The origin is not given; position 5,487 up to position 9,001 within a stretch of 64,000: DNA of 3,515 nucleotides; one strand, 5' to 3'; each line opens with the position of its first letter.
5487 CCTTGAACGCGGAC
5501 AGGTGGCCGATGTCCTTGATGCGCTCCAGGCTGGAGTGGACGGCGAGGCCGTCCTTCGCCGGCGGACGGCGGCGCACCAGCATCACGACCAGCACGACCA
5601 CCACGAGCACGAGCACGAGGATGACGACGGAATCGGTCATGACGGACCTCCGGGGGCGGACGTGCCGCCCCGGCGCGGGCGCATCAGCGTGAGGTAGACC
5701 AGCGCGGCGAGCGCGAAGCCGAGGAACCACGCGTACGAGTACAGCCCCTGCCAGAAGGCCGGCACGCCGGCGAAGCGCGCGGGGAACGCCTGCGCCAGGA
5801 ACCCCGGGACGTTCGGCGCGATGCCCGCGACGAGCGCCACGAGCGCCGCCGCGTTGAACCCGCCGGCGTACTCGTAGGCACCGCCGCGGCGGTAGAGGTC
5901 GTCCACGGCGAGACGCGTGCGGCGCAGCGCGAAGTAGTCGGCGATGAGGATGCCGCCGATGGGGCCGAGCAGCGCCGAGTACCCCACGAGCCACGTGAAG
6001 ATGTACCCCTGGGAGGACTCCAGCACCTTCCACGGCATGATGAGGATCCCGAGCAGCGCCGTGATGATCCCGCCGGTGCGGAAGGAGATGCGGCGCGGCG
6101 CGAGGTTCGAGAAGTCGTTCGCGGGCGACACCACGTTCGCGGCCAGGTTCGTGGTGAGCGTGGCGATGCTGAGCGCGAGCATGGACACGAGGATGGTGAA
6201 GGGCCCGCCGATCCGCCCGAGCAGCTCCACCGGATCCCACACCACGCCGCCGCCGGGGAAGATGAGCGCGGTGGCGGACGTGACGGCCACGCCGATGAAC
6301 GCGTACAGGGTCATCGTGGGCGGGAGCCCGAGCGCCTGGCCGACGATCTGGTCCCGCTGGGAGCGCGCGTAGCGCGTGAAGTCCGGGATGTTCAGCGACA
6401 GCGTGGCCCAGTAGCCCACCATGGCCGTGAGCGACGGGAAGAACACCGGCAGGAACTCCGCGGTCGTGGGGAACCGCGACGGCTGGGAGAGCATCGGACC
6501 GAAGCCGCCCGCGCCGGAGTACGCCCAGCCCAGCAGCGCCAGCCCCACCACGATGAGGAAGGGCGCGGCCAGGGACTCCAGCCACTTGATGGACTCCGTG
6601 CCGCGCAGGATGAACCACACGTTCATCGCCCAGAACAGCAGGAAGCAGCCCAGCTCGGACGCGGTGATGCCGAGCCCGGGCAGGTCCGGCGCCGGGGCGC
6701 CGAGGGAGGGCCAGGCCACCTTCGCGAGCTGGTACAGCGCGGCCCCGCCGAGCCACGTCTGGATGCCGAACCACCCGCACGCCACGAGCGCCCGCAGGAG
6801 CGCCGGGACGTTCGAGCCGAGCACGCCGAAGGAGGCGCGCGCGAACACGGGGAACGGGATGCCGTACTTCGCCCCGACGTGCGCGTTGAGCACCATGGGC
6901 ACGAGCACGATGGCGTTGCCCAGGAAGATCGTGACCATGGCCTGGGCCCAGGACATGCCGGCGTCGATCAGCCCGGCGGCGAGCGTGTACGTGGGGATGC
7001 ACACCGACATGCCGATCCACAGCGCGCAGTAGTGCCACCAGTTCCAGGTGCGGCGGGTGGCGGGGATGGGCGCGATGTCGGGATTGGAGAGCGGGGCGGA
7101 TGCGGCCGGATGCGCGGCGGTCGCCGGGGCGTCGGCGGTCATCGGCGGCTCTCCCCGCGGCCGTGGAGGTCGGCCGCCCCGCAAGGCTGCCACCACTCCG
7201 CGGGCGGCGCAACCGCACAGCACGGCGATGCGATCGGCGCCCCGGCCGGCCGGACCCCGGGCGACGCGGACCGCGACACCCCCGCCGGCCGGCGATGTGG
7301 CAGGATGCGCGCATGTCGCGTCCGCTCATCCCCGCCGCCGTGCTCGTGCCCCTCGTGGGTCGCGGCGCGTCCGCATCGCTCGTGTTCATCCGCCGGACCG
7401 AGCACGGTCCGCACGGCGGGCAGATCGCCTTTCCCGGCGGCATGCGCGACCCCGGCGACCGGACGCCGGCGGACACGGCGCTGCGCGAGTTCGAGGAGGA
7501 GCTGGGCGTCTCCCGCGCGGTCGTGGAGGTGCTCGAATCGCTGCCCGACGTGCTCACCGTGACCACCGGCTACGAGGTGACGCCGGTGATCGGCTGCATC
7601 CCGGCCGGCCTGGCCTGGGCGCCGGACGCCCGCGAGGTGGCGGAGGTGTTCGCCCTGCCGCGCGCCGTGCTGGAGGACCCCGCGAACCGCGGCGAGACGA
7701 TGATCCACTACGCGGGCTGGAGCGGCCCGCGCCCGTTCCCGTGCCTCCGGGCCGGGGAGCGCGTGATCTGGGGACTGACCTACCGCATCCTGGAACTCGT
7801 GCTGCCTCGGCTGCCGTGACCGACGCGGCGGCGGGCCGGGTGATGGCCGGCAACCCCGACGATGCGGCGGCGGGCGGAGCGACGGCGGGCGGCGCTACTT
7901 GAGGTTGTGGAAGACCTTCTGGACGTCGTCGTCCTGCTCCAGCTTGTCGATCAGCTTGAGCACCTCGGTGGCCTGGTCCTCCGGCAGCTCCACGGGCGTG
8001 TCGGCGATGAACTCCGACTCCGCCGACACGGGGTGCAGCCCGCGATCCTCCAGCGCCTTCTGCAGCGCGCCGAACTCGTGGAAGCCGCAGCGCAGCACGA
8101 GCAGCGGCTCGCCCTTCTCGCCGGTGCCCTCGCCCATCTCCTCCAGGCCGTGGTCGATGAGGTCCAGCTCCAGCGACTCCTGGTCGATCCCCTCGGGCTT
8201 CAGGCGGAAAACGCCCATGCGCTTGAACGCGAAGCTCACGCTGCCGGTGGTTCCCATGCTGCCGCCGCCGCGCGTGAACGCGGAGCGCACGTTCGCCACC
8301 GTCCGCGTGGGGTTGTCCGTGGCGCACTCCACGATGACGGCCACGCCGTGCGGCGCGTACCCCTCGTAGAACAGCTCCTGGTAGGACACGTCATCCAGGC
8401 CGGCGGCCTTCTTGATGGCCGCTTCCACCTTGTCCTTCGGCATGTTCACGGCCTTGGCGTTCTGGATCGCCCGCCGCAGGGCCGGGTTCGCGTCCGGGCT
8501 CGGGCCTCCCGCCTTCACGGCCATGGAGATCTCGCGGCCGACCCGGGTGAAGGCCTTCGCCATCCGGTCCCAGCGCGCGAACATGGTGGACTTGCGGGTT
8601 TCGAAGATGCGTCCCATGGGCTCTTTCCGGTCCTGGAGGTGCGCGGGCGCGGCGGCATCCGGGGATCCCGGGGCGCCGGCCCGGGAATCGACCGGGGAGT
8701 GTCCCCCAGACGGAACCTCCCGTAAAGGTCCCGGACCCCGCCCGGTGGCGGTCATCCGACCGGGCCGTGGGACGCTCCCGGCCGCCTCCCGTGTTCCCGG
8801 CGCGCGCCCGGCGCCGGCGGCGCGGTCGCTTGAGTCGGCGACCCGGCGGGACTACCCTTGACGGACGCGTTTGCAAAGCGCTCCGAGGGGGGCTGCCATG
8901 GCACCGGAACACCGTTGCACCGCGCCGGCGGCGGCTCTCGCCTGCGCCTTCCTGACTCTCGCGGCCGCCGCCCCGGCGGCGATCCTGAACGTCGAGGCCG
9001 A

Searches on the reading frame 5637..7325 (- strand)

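Call 8: search_protein_families(library=pfam, proteins=[window:5637-7325:-], max_evalue=0.01)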
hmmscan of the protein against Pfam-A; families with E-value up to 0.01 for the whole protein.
window:5637-7325:- (562 aa): 1 family
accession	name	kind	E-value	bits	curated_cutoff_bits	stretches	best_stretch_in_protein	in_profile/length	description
PF02133.21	Transp_cyt_pur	-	4.3e-122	408.5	23.5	1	86-536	1-440/440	Permease for cytosine/purines, uracil, thiamine, allantoin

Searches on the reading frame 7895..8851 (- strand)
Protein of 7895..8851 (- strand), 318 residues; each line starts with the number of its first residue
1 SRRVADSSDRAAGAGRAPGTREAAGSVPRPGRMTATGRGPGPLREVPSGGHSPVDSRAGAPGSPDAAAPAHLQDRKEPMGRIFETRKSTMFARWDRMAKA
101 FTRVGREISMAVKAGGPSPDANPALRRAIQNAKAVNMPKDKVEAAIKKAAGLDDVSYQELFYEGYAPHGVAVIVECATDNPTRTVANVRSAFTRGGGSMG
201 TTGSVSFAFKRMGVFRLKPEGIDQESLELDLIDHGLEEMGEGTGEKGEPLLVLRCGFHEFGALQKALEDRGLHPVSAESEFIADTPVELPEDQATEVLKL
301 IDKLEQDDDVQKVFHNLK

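Call 8: search_protein_families(library=pfam, proteins=[window:7895-8851:-], max_evalue=0.01)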
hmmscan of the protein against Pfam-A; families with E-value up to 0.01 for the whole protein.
window:7895-8851:- (318 aa): 2 families
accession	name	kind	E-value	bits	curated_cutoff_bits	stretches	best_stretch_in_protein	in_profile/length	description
PF01709.26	Transcrip_reg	-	1.5e-51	174.7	27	1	157-317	1-160/160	TACO1/YebC second and third domain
PF20772.2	TACO1_YebC_N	-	3.5e-24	85.5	36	1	83-151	3-72/73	TACO1/YebC protein N-terminal domain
